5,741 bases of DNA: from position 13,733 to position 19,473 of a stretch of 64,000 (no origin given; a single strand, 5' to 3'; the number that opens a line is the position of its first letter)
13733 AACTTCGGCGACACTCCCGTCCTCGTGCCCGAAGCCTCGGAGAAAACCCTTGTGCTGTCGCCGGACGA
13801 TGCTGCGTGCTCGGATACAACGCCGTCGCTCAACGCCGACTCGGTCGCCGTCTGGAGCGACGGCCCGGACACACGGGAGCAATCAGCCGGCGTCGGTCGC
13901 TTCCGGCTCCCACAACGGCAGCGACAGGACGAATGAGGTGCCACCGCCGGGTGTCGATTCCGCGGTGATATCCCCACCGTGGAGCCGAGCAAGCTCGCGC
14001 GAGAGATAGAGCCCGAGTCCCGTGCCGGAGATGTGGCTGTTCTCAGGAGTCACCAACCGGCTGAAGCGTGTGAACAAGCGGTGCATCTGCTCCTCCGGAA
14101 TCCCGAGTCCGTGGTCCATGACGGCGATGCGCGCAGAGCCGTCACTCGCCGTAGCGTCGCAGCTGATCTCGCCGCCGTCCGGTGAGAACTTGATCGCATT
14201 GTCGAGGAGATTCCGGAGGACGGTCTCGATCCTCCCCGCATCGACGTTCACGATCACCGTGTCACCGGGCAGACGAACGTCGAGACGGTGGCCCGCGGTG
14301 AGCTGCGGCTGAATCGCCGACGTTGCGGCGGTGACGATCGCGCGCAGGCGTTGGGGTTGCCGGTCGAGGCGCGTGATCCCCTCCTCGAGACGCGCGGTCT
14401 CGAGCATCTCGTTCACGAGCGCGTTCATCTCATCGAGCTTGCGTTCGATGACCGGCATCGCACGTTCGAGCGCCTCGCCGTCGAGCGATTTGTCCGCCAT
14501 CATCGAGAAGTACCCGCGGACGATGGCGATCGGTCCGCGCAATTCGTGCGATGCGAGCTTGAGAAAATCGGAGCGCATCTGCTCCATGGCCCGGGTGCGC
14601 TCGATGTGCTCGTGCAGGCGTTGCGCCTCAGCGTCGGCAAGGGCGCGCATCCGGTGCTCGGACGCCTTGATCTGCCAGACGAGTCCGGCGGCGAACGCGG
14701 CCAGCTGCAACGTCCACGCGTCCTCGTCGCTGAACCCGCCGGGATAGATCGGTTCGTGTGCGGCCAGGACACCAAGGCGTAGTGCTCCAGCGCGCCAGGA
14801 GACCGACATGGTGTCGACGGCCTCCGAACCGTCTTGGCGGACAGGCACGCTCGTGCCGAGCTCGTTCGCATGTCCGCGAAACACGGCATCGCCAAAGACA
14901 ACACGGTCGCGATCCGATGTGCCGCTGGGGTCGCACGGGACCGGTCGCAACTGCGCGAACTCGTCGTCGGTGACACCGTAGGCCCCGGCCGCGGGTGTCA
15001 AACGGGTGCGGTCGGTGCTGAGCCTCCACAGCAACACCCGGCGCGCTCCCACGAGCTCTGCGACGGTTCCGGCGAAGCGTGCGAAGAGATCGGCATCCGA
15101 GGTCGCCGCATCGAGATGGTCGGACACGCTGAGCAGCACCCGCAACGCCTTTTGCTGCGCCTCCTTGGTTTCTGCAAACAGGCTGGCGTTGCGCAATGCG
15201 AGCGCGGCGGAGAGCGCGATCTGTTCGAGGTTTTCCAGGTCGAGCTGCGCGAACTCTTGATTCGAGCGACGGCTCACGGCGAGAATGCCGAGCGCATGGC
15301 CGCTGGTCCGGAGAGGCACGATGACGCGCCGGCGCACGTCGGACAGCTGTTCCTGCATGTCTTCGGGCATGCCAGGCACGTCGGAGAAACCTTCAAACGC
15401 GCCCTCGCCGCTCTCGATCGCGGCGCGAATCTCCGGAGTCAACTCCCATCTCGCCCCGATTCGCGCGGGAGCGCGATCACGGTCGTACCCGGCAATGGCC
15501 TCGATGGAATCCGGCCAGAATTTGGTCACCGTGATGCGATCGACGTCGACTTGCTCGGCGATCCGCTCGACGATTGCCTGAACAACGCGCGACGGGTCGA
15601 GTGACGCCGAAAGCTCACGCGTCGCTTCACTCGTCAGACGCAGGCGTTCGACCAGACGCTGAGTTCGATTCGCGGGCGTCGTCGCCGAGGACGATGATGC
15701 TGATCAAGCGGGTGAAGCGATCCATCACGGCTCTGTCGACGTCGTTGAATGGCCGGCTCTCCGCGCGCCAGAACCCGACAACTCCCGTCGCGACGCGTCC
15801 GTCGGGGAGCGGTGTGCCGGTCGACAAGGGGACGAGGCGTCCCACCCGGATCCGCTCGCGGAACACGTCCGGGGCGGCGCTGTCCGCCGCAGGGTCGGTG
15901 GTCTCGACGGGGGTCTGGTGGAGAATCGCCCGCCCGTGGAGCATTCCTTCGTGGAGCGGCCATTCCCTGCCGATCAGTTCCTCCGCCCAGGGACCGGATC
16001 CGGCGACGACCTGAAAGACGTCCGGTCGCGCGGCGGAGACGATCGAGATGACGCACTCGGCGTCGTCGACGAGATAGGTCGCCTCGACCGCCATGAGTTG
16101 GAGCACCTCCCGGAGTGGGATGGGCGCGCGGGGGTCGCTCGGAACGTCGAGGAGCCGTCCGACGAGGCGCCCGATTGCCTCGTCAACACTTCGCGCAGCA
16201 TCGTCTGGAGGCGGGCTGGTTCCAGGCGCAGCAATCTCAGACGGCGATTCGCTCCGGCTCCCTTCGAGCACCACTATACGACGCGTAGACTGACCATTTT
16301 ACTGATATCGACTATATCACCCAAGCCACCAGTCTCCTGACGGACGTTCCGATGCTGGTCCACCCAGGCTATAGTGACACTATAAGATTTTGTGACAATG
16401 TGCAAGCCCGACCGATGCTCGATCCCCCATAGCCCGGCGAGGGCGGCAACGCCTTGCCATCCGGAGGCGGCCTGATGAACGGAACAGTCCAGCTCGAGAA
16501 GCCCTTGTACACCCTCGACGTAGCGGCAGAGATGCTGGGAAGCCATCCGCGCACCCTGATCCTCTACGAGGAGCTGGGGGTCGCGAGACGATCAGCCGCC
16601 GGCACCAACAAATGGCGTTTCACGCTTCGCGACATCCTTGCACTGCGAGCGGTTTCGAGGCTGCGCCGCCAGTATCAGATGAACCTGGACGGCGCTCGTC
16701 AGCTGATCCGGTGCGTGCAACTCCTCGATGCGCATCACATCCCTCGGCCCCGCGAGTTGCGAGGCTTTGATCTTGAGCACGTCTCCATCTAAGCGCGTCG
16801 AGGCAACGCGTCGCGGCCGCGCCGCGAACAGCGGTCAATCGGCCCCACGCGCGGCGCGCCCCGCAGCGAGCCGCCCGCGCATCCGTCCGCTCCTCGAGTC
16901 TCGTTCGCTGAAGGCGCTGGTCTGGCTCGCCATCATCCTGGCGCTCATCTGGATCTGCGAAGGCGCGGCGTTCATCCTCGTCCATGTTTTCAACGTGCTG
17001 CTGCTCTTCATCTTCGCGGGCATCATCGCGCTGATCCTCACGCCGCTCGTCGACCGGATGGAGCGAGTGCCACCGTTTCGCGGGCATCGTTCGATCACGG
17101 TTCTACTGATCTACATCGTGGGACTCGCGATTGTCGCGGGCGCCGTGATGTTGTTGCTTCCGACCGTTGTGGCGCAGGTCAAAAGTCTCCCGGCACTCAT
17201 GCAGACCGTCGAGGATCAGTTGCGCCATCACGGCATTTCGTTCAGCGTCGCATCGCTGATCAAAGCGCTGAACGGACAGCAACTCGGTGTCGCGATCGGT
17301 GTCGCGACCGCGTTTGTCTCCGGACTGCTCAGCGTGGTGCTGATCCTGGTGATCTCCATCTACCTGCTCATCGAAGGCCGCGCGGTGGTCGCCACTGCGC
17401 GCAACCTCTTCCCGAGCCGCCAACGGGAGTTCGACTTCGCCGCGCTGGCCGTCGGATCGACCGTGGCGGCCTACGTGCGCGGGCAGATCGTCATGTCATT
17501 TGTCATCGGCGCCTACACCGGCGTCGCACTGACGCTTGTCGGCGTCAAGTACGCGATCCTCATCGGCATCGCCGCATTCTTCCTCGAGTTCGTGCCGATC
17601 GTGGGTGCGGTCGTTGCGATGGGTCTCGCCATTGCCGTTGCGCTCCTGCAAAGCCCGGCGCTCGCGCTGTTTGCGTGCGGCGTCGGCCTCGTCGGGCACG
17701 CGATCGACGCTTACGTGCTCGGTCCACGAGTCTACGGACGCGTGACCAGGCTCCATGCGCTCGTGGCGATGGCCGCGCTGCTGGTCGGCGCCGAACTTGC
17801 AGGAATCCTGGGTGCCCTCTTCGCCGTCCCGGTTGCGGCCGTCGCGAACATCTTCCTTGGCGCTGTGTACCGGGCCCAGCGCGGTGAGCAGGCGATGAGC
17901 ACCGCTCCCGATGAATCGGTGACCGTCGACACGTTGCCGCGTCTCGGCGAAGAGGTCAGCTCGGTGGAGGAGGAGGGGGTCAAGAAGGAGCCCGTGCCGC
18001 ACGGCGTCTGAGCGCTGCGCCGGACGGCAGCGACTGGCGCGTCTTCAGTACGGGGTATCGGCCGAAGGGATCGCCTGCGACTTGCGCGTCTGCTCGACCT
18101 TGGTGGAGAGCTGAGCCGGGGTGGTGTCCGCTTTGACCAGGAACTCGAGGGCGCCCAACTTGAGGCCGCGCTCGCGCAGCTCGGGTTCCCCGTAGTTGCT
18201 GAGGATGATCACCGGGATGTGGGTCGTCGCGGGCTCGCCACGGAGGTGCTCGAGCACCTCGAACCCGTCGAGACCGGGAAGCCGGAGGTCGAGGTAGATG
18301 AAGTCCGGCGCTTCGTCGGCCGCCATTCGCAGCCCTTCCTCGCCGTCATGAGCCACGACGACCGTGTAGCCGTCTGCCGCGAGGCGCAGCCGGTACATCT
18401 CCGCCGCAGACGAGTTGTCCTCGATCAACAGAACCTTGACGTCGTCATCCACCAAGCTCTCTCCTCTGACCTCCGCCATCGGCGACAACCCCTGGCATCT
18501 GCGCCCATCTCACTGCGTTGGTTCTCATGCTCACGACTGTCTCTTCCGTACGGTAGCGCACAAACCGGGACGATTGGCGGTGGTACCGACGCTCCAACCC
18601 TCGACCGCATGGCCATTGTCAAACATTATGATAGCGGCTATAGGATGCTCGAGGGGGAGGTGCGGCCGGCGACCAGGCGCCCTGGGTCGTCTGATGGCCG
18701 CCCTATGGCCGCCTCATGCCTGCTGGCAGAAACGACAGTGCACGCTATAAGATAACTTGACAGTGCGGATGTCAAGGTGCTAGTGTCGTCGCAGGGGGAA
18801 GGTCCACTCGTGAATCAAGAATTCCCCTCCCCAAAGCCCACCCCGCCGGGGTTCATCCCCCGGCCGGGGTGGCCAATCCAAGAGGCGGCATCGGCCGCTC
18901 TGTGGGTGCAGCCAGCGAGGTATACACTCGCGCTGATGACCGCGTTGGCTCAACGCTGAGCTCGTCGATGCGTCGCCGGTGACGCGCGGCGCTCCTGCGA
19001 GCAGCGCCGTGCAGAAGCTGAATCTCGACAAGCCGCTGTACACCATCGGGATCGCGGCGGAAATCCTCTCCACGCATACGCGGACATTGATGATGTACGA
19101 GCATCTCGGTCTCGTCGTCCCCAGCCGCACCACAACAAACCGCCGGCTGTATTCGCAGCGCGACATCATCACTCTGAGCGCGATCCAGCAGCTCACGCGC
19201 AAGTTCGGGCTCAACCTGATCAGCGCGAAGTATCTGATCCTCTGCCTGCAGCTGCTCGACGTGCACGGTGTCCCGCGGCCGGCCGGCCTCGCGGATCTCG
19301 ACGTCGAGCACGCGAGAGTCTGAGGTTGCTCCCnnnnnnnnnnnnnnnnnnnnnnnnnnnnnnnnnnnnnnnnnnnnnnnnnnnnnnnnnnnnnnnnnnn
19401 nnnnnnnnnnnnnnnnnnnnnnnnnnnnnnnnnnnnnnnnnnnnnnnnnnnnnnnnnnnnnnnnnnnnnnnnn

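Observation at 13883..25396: Three paralogous sets of HspR-like MerR regulator, stand-alone receiver and soluble multi-GAF histidine kinase in 11.5 kb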

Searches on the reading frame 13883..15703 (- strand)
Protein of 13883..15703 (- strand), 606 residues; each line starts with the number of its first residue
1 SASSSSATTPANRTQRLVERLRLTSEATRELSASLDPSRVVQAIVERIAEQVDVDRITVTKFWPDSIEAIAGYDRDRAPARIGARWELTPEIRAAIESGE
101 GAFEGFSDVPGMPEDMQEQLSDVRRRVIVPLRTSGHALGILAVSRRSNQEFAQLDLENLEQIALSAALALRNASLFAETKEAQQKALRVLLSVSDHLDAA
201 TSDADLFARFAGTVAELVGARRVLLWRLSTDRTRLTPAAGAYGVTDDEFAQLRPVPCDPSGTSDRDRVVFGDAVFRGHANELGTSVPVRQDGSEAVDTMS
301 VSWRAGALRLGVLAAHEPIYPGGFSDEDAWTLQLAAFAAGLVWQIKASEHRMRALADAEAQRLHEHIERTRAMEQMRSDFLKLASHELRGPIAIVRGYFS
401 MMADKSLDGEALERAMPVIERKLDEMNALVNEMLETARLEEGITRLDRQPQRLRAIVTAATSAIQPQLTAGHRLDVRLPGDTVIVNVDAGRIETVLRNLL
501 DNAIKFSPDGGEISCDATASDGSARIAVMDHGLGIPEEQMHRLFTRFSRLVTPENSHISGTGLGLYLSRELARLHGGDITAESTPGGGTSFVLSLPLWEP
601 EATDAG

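Call 6: search_protein_families(library=pfam, proteins=[window:13883-15703:-], max_evalue=0.01)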
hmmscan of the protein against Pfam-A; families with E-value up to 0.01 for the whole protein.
window:13883-15703:- (606 aa): 5 families
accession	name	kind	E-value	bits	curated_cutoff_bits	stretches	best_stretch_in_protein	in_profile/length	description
PF02518.31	HATPase_c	-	2.1e-30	105.9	26.4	1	488-597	2-109/111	Histidine kinase-, DNA gyrase B-, and HSP90-like ATPase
PF13492.12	GAF_3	-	1.2e-13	52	27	1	39-172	4-129/129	GAF domain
PF00512.31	HisKA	-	8.4e-12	45.4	26.9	1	376-442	1-66/66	His Kinase A (phospho-acceptor) domain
PF01590.32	GAF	-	1.1e-11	45.9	22.4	1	36-170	1-133/133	GAF domain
PF13185.12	GAF_2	-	5.3e-07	30.3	28.6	1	35-170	2-135/136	GAF domain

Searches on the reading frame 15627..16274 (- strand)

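Call 6: search_protein_families(library=pfam, proteins=[window:15627-16274:-], max_evalue=0.01)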
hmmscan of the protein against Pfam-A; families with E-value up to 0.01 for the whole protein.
window:15627-16274:- (215 aa): 1 family
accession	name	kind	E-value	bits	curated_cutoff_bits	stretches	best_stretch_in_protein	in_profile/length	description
PF13185.12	GAF_2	-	2.1e-05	25.2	28.6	1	54-194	4-134/136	GAF domain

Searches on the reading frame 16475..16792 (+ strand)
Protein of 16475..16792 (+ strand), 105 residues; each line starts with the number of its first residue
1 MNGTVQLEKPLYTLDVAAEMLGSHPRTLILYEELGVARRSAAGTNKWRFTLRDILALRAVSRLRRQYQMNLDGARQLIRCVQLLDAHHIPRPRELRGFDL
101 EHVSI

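Call 6: search_protein_families(library=pfam, proteins=[window:16475-16792:+], max_evalue=0.01)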
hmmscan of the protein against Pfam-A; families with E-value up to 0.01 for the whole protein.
window:16475-16792:+ (105 aa): 3 families
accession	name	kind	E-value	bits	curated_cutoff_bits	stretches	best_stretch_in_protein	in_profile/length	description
PF13411.12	MerR_1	-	4e-08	33.7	21.6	1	12-78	1-66/69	MerR HTH family regulatory protein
PF00376.29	MerR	-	0.0059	16.8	28.2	0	17-35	5-23/38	MerR family regulatory protein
PF13591.12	MerR_2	-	0.0098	16.1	29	0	19-75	8-63/84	MerR HTH family regulatory protein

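Call 22: search_protein_families(library=ncbifam, proteins=[window:16475-16792:+], max_evalue=0.01)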
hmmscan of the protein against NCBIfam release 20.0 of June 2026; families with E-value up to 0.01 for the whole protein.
window:16475-16792:+ (105 aa): 2 families
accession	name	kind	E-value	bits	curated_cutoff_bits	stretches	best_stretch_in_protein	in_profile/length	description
NF047375.1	HeatShock_HspR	equivalog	3.4e-12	46.2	105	1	9-81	1-73/92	heat shock protein transcriptional repressor HspR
NF047377.1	heat_HspR_dupli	exception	1.2e-11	44.5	300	1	7-87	122-202/214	heat shock protein transcriptional repressor HspR, fused homodimer type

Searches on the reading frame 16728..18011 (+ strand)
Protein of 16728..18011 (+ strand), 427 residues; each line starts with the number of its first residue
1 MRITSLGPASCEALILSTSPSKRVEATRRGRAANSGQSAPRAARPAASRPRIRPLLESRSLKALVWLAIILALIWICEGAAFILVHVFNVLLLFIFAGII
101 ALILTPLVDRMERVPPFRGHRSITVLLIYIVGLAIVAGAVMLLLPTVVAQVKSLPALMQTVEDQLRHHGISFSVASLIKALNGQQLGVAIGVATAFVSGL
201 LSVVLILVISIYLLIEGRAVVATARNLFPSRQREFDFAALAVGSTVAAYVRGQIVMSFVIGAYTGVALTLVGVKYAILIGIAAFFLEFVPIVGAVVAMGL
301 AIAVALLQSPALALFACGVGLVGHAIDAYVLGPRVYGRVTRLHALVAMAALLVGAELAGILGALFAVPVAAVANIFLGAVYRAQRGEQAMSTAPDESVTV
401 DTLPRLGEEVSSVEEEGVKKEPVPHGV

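Call 18: search_protein_families(library=pfam, proteins=[window:16728-18011:+], max_evalue=1)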
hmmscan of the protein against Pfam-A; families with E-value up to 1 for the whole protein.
window:16728-18011:+ (427 aa): 1 family
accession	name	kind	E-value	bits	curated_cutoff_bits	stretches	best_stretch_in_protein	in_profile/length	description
PF01594.21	AI-2E_transport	-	6e-45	154.3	34.3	1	64-379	5-325/327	AI-2E family transporter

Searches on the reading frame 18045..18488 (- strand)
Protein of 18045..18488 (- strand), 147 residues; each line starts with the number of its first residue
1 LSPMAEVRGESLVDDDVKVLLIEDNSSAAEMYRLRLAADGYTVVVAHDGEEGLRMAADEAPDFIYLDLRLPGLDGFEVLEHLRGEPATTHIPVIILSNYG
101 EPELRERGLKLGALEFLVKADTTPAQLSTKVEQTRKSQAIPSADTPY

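Call 6: search_protein_families(library=pfam, proteins=[window:18045-18488:-], max_evalue=0.01)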
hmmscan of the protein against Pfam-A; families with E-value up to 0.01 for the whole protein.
window:18045-18488:- (147 aa): 1 family
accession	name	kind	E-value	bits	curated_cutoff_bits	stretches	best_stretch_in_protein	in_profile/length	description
PF00072.30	Response_reg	-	5.4e-22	78.5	30.2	1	19-128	1-107/111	Response regulator receiver domain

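Call 22: search_protein_families(library=ncbifam, proteins=[window:18045-18488:-], max_evalue=0.01)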
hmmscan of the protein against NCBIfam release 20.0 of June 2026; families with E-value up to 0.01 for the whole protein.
window:18045-18488:- (147 aa): 96 families (the best 25 are shown)
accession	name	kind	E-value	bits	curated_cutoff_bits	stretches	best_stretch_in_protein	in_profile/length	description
NF007135.0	PRK09581.1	equivalog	4.7e-24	85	474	1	18-120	4-106/457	PleD family two-component system response regulator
TIGR02154.1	PhoB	equivalog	4.4e-21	75.2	296.2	1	18-131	4-116/226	phosphate regulon transcriptional regulator PhoB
NF045944.1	ResRegRpaBCyano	equivalog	6.7e-20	71.4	330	1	20-132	1-109/229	response regulator transcription factor RpaB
TIGR01387.1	cztR_silR_copR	subfamily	9e-20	71.3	279.2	1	19-142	1-122/218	heavy metal response regulator transcription factor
NF008567.0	PRK11517.1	equivalog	1e-18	67.6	353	1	17-140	1-121/223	response regulator transcription factor HprR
NF045991.1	RespRegCtrARhodob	equivalog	2.5e-17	63.4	350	1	18-120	2-102/224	response regulator transcription factor CtrA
NF040689.1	MtrAB_MtrA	equivalog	5.2e-17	61.9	300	1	19-131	1-109/219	MtrAB system response regulator MtrA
NF040534.1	resp_reg_YycF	equivalog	4.3e-16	58.9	340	1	18-127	2-108/231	response regulator YycF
TIGR02875.1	spore_0_A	equivalog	4.3e-16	58.9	200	1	16-135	2-122/262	sporulation transcription factor Spo0A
NF041733.1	resp_reg_CseB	equivalog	5.4e-16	58.7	350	1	18-124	2-105/228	two-component system response regulator CseB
NF007546.0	PRK10161.1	equivalog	1.3e-15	57.6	471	1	18-132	4-117/229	phosphate response regulator transcription factor PhoB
NF041946.1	LuxO_transreg_Vib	equivalog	1.7e-15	56.8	800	1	21-123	1-104/463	quorum-sensing sigma-54 dependent transcriptional regulator LuxO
NF033120.0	vanR_FM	exception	4.7e-15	55.8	460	1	16-133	3-116/231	vancomycin resistance response regulator transcription factor, VanR-F/VanR-M family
NF008296.0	PRK11083.1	equivalog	5e-15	55.5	273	1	17-134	4-117/228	two-component system response regulator CreB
NF008469.0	PRK11361.1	equivalog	1.1e-14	54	714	1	18-120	6-106/461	acetoacetate metabolism transcriptional regulator AtoC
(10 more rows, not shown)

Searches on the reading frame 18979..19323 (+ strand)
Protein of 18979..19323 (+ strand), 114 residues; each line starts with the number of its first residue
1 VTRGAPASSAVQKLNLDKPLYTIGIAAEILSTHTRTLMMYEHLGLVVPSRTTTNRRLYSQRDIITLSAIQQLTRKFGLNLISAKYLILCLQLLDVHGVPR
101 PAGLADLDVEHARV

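Call 6: search_protein_families(library=pfam, proteins=[window:18979-19323:+], max_evalue=0.01)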
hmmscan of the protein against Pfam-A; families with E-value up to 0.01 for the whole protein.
window:18979-19323:+ (114 aa): 2 families
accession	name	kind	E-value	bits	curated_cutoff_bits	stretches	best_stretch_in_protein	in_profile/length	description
PF13411.12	MerR_1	-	5e-13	49.4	21.6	1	21-84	1-63/69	MerR HTH family regulatory protein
PF00376.29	MerR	-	6.4e-08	32.7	28.2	1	22-58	1-38/38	MerR family regulatory protein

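Call 22: search_protein_families(library=ncbifam, proteins=[window:18979-19323:+], max_evalue=0.01)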
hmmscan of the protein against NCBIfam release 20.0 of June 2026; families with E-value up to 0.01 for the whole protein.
window:18979-19323:+ (114 aa): 11 families
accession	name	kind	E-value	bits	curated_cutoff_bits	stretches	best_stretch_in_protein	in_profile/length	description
NF047375.1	HeatShock_HspR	equivalog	1.1e-19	70.2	105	1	18-86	1-69/92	heat shock protein transcriptional repressor HspR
NF047377.1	heat_HspR_dupli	exception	7e-18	64.9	300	1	7-87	113-193/214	heat shock protein transcriptional repressor HspR, fused homodimer type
NF053740.1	TransRegTnrAGPos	equivalog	5.5e-06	26.5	140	1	17-70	9-62/108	hypothetical protein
TIGR02044.1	CueR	equivalog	5.5e-05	23.2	147.4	1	23-87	3-67/127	Cu(I)-responsive transcriptional regulator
NF050798.1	TF_FtsR_Actino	equivalog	0.00039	20.6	150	1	40-74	25-59/223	transcriptional regulator FtsR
NF007069.0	PRK09514.1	equivalog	0.00099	19.1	143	1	20-86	1-67/141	Zn(2+)-responsive transcriptional regulator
TIGR02043.1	ZntR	equivalog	0.0028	17.8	167.95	1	20-85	1-66/131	Zn(2+)-responsive transcriptional regulator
NF041849.1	trans_regNmlR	equivalog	0.0055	16.8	175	1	26-92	6-69/117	stress response transcriptional regulator NmlR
TIGR01950.1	SoxR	equivalog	0.0059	16.4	116.9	1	22-81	3-61/142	redox-sensitive transcriptional activator SoxR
NF007590.0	PRK10227.1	equivalog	0.0083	16.2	244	0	27-86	7-66/135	Cu(I)-responsive transcriptional regulator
TIGR02047.1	CadR-PbrR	equivalog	0.0098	15.9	151.45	0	23-71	3-52/127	Cd(II)/Pb(II)-responsive transcriptional regulator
